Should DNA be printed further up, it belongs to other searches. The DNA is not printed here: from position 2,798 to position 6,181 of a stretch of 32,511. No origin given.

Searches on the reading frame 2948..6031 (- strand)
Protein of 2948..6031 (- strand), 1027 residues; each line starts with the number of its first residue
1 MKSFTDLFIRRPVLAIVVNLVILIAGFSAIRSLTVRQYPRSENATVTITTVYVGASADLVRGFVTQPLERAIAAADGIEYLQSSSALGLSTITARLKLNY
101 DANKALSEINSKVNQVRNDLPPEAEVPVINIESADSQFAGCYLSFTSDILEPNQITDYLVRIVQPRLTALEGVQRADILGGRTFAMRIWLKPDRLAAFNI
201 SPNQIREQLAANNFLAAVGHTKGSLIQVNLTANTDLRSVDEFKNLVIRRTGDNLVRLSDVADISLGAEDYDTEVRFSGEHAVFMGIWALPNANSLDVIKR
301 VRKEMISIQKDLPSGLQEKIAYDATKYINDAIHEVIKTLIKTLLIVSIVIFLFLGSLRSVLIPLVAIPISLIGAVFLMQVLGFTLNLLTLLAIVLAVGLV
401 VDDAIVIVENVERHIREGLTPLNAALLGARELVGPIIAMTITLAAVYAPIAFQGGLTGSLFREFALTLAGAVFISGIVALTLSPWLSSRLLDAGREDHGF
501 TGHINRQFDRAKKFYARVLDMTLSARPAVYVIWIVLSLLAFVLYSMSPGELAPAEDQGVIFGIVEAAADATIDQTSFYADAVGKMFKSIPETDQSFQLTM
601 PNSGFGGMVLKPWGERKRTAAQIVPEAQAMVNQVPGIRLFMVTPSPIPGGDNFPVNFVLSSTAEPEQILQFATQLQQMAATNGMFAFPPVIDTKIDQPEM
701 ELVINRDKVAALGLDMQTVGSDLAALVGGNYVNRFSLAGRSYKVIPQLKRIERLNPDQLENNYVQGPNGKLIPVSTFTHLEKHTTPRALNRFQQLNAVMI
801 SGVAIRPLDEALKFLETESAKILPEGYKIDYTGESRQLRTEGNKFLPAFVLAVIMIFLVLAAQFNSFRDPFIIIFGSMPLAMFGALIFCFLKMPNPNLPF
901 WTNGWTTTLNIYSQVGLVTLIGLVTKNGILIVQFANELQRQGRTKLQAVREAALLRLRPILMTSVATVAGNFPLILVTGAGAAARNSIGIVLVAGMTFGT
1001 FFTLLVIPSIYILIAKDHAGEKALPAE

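Call 59: search_protein_families(library=pfam, proteins=[window:2948-6031:-], max_evalue=0.001)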
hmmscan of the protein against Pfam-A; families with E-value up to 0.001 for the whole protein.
window:2948-6031:- (1027 aa): 2 families
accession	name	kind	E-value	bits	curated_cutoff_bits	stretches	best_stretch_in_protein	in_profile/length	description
PF00873.25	ACR_tran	-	1.1e-248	828.3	28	1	5-1014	2-1020/1021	AcrB/AcrD/AcrF family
PF03176.21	MMPL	-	1.2e-06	28.2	20.5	1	334-486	144-298/333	MMPL family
